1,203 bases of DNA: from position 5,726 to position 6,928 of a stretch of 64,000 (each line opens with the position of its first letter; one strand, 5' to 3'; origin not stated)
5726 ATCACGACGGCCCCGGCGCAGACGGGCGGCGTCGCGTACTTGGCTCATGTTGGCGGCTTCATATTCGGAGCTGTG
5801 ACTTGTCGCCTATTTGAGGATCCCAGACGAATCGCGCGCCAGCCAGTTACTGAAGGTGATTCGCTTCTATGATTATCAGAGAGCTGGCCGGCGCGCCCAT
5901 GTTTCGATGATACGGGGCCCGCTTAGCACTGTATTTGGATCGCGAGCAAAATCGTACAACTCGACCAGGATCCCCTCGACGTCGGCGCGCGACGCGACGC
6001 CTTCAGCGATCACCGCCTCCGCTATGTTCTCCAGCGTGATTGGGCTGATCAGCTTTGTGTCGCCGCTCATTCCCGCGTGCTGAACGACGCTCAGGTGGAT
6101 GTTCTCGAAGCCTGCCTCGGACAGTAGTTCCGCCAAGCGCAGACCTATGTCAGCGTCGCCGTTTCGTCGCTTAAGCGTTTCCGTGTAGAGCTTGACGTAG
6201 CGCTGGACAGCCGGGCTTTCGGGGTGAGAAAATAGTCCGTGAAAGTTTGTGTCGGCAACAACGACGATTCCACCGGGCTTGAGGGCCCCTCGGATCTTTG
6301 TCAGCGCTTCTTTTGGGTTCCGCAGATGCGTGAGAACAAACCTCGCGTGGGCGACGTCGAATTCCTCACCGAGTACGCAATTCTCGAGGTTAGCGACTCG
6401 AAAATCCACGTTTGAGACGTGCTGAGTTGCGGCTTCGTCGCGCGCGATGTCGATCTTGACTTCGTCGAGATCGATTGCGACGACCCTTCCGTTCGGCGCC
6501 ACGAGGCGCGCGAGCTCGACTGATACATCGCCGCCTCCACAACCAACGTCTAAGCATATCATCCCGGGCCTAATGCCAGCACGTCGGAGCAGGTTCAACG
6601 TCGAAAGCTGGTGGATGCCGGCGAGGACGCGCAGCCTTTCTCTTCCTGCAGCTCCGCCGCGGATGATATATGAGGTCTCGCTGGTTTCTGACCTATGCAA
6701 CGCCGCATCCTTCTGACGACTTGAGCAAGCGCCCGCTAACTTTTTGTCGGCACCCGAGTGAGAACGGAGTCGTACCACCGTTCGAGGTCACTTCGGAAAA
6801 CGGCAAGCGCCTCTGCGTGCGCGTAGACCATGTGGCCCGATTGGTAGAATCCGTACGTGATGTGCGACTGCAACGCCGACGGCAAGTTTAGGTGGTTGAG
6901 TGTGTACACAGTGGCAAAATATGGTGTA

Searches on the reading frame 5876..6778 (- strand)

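Call 55: search_protein_families(library=pfam, proteins=[window:5876-6778:-], max_evalue=0.001)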
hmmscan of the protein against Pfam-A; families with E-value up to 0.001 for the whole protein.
window:5876-6778:- (300 aa): 14 families
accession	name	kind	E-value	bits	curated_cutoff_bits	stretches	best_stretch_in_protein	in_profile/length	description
PF13847.12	Methyltransf_31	-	6.5e-23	81.5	27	1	70-178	2-113/145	Methyltransferase domain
PF13649.12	Methyltransf_25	-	1e-18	68.2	27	1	76-170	2-97/97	Methyltransferase domain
PF08241.18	Methyltransf_11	-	2.3e-18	67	21.2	1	76-174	1-95/95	Methyltransferase domain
PF13489.12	Methyltransf_23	-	1.4e-17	64.4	27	1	64-229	14-164/164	Methyltransferase domain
PF08242.18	Methyltransf_12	-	1.5e-17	64.5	30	1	76-172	1-98/98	Methyltransferase domain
PF01209.24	Ubie_methyltran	-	6.6e-16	58.8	20.1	1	54-199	30-170/233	ubiE/COQ5 methyltransferase family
PF08704.16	GCD14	-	3.4e-08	33.9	26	1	68-168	37-137/247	tRNA methyltransferase complex GCD14 subunit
PF06325.19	PrmA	-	8.9e-08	32.4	22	1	69-173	159-257/296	Ribosomal protein L11 methyltransferase (PrmA)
PF01135.25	PCMT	-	2.3e-06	27.9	20.3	1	61-130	66-132/210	Protein-L-isoaspartate(D-aspartate) O-methyltransferase (PCMT)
PF01728.25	FtsJ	-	6.2e-05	23.4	24.1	1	62-141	11-93/181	FtsJ-like methyltransferase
PF05175.20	MTS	-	0.00013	22.1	23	1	75-142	35-101/170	Methyltransferase small domain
PF00891.24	Methyltransf_2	-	0.00013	21.8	22.3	1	51-225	42-210/210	O-methyltransferase domain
PF08003.17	Methyltransf_9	-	0.00026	20.5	23.8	1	74-178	118-221/315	Protein of unknown function (DUF1698)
PF02390.23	Methyltransf_4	-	0.00077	19.4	24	0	73-128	3-57/173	Putative methyltransferase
